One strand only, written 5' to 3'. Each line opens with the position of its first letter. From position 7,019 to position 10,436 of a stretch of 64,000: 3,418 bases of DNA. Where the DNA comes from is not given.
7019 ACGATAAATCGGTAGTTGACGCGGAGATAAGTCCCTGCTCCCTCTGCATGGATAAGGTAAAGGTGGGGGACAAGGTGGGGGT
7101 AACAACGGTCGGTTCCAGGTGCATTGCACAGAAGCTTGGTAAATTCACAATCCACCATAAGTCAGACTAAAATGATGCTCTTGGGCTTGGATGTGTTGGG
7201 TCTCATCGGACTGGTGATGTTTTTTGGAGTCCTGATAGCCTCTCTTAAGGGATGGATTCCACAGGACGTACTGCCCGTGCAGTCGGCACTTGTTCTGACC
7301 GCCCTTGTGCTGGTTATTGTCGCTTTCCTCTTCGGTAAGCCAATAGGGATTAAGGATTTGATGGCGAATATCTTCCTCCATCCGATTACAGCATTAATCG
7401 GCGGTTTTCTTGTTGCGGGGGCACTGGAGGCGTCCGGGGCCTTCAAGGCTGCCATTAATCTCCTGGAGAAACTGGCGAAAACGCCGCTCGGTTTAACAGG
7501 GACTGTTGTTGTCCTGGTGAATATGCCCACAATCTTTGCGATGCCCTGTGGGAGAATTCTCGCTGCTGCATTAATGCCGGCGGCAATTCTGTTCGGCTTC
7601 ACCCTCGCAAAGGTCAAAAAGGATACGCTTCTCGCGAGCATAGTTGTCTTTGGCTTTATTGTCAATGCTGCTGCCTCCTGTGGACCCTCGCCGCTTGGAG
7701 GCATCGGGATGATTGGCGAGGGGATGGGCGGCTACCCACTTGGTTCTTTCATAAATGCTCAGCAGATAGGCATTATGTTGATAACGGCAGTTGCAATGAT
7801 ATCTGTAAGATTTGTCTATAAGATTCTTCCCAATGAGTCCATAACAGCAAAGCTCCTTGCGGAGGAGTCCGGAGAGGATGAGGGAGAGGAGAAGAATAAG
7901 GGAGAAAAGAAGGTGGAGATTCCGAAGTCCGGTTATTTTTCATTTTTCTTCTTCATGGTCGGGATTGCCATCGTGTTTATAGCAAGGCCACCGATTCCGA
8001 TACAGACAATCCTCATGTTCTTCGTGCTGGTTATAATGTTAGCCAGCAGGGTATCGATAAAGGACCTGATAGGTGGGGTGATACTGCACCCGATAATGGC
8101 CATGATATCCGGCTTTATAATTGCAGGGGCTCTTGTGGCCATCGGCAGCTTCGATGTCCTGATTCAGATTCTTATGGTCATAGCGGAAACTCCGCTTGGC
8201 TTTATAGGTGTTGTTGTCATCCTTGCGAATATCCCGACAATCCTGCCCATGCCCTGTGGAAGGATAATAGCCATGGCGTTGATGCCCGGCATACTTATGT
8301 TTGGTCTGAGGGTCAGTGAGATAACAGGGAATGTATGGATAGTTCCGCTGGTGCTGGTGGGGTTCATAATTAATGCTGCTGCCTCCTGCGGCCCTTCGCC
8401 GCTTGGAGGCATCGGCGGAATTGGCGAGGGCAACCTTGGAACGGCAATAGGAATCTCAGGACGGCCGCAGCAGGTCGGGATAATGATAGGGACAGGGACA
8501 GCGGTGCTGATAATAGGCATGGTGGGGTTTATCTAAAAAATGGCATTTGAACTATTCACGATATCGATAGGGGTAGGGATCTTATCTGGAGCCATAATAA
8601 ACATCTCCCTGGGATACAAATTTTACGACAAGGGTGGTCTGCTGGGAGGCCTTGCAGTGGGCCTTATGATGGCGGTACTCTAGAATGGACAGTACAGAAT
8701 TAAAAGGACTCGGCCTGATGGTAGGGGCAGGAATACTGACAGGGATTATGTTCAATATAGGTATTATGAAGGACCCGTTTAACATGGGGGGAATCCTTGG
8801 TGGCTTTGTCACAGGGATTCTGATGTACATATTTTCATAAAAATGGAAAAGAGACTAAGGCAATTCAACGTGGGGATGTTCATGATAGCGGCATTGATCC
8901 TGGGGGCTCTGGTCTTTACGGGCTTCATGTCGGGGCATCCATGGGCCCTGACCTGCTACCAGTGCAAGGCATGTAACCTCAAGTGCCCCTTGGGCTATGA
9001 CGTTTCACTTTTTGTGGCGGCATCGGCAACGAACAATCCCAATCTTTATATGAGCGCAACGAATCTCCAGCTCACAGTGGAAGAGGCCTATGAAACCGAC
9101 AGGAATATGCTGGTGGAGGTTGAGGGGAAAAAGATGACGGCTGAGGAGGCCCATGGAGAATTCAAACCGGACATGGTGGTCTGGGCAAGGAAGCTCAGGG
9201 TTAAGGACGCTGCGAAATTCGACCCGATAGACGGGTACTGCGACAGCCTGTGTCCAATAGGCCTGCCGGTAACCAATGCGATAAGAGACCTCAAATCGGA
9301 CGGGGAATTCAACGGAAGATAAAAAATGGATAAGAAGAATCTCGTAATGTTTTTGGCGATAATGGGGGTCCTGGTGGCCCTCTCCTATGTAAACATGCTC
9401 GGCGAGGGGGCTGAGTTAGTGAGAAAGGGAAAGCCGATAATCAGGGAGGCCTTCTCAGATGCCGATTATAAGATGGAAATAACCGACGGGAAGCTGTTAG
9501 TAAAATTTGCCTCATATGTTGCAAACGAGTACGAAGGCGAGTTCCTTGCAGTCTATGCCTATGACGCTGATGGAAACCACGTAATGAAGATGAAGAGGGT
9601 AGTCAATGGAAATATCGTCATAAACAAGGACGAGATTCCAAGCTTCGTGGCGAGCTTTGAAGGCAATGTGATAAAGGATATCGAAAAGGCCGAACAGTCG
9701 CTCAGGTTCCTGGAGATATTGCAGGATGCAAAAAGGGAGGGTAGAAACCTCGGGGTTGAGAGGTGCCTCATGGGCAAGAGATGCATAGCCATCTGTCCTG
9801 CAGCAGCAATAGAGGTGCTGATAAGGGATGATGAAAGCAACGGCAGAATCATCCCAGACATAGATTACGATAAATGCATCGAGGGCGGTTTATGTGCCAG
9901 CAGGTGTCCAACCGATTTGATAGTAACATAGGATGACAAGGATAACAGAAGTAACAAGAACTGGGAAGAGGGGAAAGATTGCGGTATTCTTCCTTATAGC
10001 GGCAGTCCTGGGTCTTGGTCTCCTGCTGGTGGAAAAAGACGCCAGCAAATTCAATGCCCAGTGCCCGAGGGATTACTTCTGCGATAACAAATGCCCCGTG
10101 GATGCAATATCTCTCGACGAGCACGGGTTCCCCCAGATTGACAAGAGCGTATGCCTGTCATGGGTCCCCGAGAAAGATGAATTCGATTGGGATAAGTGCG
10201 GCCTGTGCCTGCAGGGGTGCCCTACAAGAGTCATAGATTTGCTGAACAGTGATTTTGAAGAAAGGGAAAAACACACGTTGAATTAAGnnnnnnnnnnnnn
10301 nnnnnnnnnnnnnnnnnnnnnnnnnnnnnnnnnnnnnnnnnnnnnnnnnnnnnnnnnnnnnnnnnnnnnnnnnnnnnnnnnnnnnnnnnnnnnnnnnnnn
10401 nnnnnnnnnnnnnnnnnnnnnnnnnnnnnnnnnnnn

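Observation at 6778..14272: Thirteen-gene, translationally coupled operon combining HdrB/HdrC-like, NapH-like, CcdA/DsbD-like, membrane-anchored ferredoxin-like proteins and a Cys-motif transporter: candidate undescribed membrane thiol/sulfur redox system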

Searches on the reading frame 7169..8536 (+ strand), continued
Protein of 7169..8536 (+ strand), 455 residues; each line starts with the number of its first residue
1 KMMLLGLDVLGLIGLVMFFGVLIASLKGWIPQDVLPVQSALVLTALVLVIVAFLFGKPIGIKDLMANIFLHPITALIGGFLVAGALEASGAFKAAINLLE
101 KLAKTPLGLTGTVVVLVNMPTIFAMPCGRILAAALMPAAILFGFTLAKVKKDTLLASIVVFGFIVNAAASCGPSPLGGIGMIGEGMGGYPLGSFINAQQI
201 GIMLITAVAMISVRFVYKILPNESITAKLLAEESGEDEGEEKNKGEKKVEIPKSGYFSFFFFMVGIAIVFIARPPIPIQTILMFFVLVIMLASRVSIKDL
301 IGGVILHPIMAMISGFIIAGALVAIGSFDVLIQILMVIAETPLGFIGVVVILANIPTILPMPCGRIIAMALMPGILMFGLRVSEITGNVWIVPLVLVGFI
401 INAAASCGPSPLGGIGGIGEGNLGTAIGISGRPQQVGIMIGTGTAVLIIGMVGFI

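Call 84: search_protein_families(library=pfam, proteins=[L049:5696-6835:-, L049:4830-5699:-, L049:2688-4673:-, L049:10501-11409:+, L049:11420-11770:+, L046:6461-8137:+, L046:12419-12970:+, L046:13048-13746:+, L046:13749-14762:+, L046:14796-15632:+], max_evalue=0.001)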
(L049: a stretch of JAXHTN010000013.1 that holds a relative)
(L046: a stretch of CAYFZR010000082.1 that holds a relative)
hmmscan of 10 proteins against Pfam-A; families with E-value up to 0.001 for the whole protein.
L049:5696-6835:- (379 aa): 4 families
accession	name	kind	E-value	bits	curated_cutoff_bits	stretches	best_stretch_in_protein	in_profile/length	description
PF02754.22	CCG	-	6.7e-22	77.8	20.6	2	236-322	1-84/85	Cysteine-rich domain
PF13237.11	Fer4_10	-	3.8e-05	24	25.5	1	4-57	6-53/53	4Fe-4S dicluster domain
PF13183.11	Fer4_8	-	0.00014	22.8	27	1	5-59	3-67/68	4Fe-4S dicluster domain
PF13187.11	Fer4_9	-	0.0009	19.7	27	1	6-59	1-50/52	4Fe-4S dicluster domain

L049:4830-5699:- (289 aa): 1 family
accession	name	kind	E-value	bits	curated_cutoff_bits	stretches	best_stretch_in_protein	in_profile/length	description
PF01048.26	PNP_UDP_1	-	6.7e-45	153.7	25.1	1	11-247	1-232/233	Phosphorylase superfamily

L049:2688-4673:- (661 aa): 2 families
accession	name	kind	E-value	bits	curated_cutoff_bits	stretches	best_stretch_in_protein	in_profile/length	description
PF01314.23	AFOR_C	-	1.4e-109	367.2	27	1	271-653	18-385/385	Aldehyde ferredoxin oxidoreductase, domains 2 & 3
PF02730.20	AFOR_N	-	1.5e-76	257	29.8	1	11-210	1-198/199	Aldehyde ferredoxin oxidoreductase, N-terminal domain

L049:10501-11409:+ (302 aa): 3 families
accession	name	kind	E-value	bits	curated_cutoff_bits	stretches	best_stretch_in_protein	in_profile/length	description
PF00535.33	Glycos_transf_2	-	3.1e-22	79.7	23.3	1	10-162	1-163/168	Glycosyl transferase family 2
PF13641.12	Glyco_tranf_2_3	-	9.2e-07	29.5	27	1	9-126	3-133/230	Glycosyltransferase like family 2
PF13704.12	Glyco_tranf_2_4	-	0.00055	20.8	27.5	1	17-64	2-49/98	Glycosyl transferase family 2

L049:11420-11770:+ (116 aa): 1 family
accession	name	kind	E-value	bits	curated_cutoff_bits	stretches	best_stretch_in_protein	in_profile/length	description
PF01502.23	PRA-CH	-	3.2e-36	123.5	27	1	24-97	1-74/74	Phosphoribosyl-AMP cyclohydrolase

L046:6461-8137:+ (558 aa): 1 family
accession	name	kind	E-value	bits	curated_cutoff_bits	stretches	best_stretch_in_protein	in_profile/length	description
PF00437.27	T2SSE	-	1.9e-39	135.8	24.9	1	185-448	16-278/370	Type II/IV secretion system protein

L046:12419-12970:+ (183 aa): 1 family
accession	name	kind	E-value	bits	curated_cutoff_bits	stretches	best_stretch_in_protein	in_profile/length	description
PF02002.24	TFIIE_alpha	-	1.8e-22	79.6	22.9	1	17-118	3-105/105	TFIIE alpha subunit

L046:13048-13746:+ (232 aa): 5 families
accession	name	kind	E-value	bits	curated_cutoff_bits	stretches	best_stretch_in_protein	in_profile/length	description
PF14522.11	Cytochrome_C7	-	3.3e-13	49.7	24.8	1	171-220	12-67/67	Cytochrome c7 and related cytochrome c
PF14537.11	Cytochrom_c3_2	-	1.6e-11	44.9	25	1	150-219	6-78/79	Cytochrome c3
PF00684.25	DnaJ_CXXCXGXG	-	0.00014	22.5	32.7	0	153-219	1-62/65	DnaJ central domain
PF24734.1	DUF7685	-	0.00023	21.4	27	0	94-124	2-39/43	Domain of unknown function (DUF7685)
PF09699.15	Paired_CXXCH_1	-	0.00062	19.8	20.6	0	148-181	6-38/41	Doubled CXXCH motif (Paired_CXXCH_1)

L046:13749-14762:+ (337 aa): 3 families
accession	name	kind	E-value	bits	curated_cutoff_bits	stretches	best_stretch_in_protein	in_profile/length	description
PF04432.18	FrhB_FdhB_C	-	1.5e-43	148.7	23.3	1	172-319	3-148/150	Coenzyme F420 hydrogenase/dehydrogenase, beta subunit C terminus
PF04422.18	FrhB_FdhB_N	-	4e-15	56.1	22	1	96-163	4-73/78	Coenzyme F420 hydrogenase/dehydrogenase, beta subunit N-term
PF13187.11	Fer4_9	-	4.5e-05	23.8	27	1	29-69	2-49/52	4Fe-4S dicluster domain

L046:14796-15632:+ (278 aa): 1 family
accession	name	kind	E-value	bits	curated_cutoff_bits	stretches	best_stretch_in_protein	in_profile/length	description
PF01993.23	MTD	-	1.3e-127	425.4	25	1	5-278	1-274/274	methylene-5,6,7,8-tetrahydromethanopterin dehydrogenase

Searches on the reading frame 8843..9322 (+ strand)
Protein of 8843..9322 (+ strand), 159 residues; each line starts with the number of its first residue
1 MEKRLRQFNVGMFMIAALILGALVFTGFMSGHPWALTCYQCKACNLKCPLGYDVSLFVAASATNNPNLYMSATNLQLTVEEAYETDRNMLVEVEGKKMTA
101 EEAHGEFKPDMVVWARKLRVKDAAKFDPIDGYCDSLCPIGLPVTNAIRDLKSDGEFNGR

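Call 4: search_protein_families(library=pfam, proteins=[window:8843-9322:+], max_evalue=0.1)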
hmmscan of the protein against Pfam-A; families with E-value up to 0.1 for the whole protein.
window:8843-9322:+ (159 aa): 4 families
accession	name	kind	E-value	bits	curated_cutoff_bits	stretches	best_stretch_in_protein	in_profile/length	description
PF14691.11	Fer4_20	-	0.0013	18.9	25.8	1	37-67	23-55/113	Dihydroprymidine dehydrogenase domain II, 4Fe-4S cluster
PF13187.11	Fer4_9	-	0.0041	17.6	27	1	38-50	2-14/52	4Fe-4S dicluster domain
PF13237.11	Fer4_10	-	0.0054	17.1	25.5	1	37-62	8-22/53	4Fe-4S dicluster domain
PF13183.11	Fer4_8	-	0.0084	17.1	27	1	36-57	3-17/68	4Fe-4S dicluster domain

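Call 6: search_protein_families(library=ncbifam, proteins=[window:8843-9322:+], max_evalue=0.1)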
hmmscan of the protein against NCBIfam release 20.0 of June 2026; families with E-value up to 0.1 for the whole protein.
window:8843-9322:+ (159 aa): 1 family
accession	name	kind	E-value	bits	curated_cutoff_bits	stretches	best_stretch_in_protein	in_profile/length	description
TIGR00273.1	TIGR00273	equivalog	0.093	11.6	444.8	0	35-50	292-307/432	LutB/LldF family L-lactate oxidation iron-sulfur protein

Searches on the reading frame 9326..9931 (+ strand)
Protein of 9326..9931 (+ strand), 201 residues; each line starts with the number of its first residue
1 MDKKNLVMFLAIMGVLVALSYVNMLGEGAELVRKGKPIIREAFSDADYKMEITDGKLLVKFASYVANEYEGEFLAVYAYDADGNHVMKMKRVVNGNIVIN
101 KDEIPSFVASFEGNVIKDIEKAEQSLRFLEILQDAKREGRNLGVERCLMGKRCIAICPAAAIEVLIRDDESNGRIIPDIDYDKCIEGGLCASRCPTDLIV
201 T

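Call 4: search_protein_families(library=pfam, proteins=[window:9326-9931:+], max_evalue=0.1)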
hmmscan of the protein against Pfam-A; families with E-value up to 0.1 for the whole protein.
window:9326-9931:+ (201 aa): 12 families
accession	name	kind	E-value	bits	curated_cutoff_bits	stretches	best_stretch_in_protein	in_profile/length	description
PF12838.12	Fer4_7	-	5.9e-08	33.5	27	1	146-197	1-51/52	4Fe-4S dicluster domain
PF00037.32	Fer4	-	1.3e-07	31.6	21.1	1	178-199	2-23/24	4Fe-4S binding domain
PF13237.11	Fer4_10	-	8.3e-06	26.1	25.5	1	145-195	7-53/53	4Fe-4S dicluster domain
PF14697.11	Fer4_21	-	1.9e-05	25.1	35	1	145-199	6-57/59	4Fe-4S dicluster domain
PF13183.11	Fer4_8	-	0.00021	22.2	27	0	182-196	3-17/68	4Fe-4S dicluster domain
PF13187.11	Fer4_9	-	0.00033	21.1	27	1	147-198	2-51/52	4Fe-4S dicluster domain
PF13534.11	Fer4_17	-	0.00042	21.3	22.2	0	180-198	42-60/61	4Fe-4S dicluster domain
PF25160.1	LdpA_Fe-S-bd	-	0.00052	20.2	27.6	1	151-200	7-44/49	LdpA Fe-S cluster-binding domain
PF12837.12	Fer4_6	-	0.0013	19.1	25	1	176-199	1-24/24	4Fe-4S binding domain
PF13484.11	Fer4_16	-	0.0036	18.5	30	0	147-164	2-19/66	4Fe-4S double cluster binding domain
PF12797.12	Fer4_2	-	0.028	14.8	24.5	1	177-196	3-22/22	4Fe-4S binding domain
PF16302.10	DUF4944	-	0.084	13.4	23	0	80-145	41-105/128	Domain of unknown function (DUF4944)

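Call 6: search_protein_families(library=ncbifam, proteins=[window:9326-9931:+], max_evalue=0.1)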
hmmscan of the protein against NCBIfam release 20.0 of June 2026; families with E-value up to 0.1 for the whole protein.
window:9326-9931:+ (201 aa): 69 families (the best 25 are shown)
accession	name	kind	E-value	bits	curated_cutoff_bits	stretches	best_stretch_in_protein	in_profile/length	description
NF004538.0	PRK05888.1-4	equivalog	3.9e-13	49.3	135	1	120-200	39-118/162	NADH-quinone oxidoreductase subunit NuoI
NF004539.0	PRK05888.1-5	equivalog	5e-13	49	225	1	117-200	36-118/162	NADH-quinone oxidoreductase subunit NuoI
TIGR01971.1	NuoI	subfamily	5.1e-10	39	113.05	1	140-200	37-99/121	NADH-quinone oxidoreductase, chain I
NF004541.0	PRK05888.2-2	equivalog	1.2e-07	31.7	217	1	142-198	58-110/168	NADH-quinone oxidoreductase subunit NuoI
NF042909.1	FMH_DH_FwdF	exception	4.6e-07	29.2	375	1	144-199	137-195/336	tungsten-dependent formylmethanofuran dehydrogenase subunit FwdF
NF040684.1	PorD_Arch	equivalog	5.7e-07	29.5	120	1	144-199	31-79/85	pyruvate synthase subunit PorD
NF004536.0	PRK05888.1-1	equivalog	9.4e-07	28.3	212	1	143-199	56-114/180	NADH-quinone oxidoreductase subunit NuoI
NF004540.0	PRK05888.2-1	equivalog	1.4e-06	28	215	1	135-200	34-104/139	NADH-quinone oxidoreductase subunit NuoI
TIGR02179.1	PorD_KorD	subfamily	1.5e-06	28.3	60.05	1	145-199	25-72/78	2-oxoacid:acceptor oxidoreductase, delta subunit, pyruvate/2-ketoisovalerate family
NF040612.1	F420_dehyd_FpoI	exception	3e-06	27.1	180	1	133-198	30-98/135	F420H2 dehydrogenase subunit FpoI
NF009410.0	PRK12771.1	subfamily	3.7e-06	25.8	516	1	111-199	472-560/566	NAD(P)-binding protein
NF009053.0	PRK12387.1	subfamily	4.3e-06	26.6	204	1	143-199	36-90/180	formate hydrogenlyase complex iron-sulfur subunit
NF004543.0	PRK05888.2-5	equivalog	5.7e-06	26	243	1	137-197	51-113/217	NADH-quinone oxidoreductase subunit NuoI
TIGR04105.1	FeFe_hydrog_B1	subfamily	9e-06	24.6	450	1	147-200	116-160/462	monomeric [FeFe] hydrogenase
NF040864.1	HgcB_ferredoxin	equivalog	1.5e-05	24.7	99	1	142-199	11-61/93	mercury methylation ferredoxin HgcB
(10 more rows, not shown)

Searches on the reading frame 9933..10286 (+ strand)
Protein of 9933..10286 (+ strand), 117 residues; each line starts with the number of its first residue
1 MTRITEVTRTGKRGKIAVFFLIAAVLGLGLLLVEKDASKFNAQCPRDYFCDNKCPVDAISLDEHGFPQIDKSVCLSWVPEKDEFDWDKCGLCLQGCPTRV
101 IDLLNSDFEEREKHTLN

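Call 4: search_protein_families(library=pfam, proteins=[window:9933-10286:+], max_evalue=0.1)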
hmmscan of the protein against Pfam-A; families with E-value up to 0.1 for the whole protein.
window:9933-10286:+ (117 aa): 7 families
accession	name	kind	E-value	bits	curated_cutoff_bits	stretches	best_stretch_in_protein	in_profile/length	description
PF12838.12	Fer4_7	-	3.4e-06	27.8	27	2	49-99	7-51/52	4Fe-4S dicluster domain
PF13484.11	Fer4_16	-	6.9e-05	24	30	1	88-108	4-24/66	4Fe-4S double cluster binding domain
PF00037.32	Fer4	-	0.00043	20.4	21.1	1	88-101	10-23/24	4Fe-4S binding domain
PF25160.1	LdpA_Fe-S-bd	-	0.0048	17.1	27.6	0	43-61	4-20/49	LdpA Fe-S cluster-binding domain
PF13187.11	Fer4_9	-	0.0064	16.9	27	1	43-101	4-52/52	4Fe-4S dicluster domain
PF14697.11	Fer4_21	-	0.0089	16.6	35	0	89-103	11-25/59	4Fe-4S dicluster domain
PF13237.11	Fer4_10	-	0.031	14.7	25.5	0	88-100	11-23/53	4Fe-4S dicluster domain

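Call 6: search_protein_families(library=ncbifam, proteins=[window:9933-10286:+], max_evalue=0.1)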
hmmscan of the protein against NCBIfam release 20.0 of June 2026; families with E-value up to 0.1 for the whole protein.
window:9933-10286:+ (117 aa): 34 families (the best 25 are shown)
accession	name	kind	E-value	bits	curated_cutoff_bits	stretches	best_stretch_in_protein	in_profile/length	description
NF058577.1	FdxA_fam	equivalog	1.2e-06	28.6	65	1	44-75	9-39/52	4Fe-4S ferredoxin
NF007203.0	PRK09624.1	equivalog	6.2e-06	26.4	171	1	42-104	51-101/105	pyuvate ferredoxin oxidoreductase subunit delta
NF005505.0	PRK07118.1-4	equivalog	2.5e-05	23.9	378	1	43-101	142-188/265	Fe-S cluster domain-containing protein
NF045874.1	Vhu_polyferre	exception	2.9e-05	23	600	1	38-106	222-287/381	F420-non-reducing hydrogenase associated-polyferredoxin VhuB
NF005503.0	PRK07118.1-2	equivalog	5e-05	22.7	252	2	50-105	146-188/292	RnfABCDGE type electron transport complex subunit B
NF041836.1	rnfB_Methano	equivalog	6.9e-05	22.4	445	1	40-103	139-190/265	Rnf electron transport complex subunit RnfB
NF004536.0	PRK05888.1-1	equivalog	7.3e-05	22.2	212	1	41-112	57-124/180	NADH-quinone oxidoreductase subunit NuoI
TIGR04105.1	FeFe_hydrog_B1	subfamily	0.00018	20.3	450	1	38-100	154-204/462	monomeric [FeFe] hydrogenase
NF007202.0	PRK09623.1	equivalog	0.00026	21.3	166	1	42-104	51-101/105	3-methyl-2-oxobutanoate dehydrogenase subunit delta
NF033683.1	di_4Fe-4S_YfhL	equivalog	0.0009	19.5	86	1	42-111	7-70/80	YfhL family 4Fe-4S dicluster ferredoxin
NF038196.1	ferrodoxin_EFR1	subfamily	0.00097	19.2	75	1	35-105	177-233/242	EFR1 family ferrodoxin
TIGR01971.1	NuoI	subfamily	0.00098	18.7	113.05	1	50-110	50-106/121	NADH-quinone oxidoreductase, chain I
NF042909.1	FMH_DH_FwdF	exception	0.0012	18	375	1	43-104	139-198/336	tungsten-dependent formylmethanofuran dehydrogenase subunit FwdF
NF040684.1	PorD_Arch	equivalog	0.0016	18.5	120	1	43-103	33-81/85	pyruvate synthase subunit PorD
TIGR04270.1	Rama_corrin_act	subfamily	0.0018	16.7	500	1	29-103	462-529/534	methylamine methyltransferase corrinoid protein reductive activase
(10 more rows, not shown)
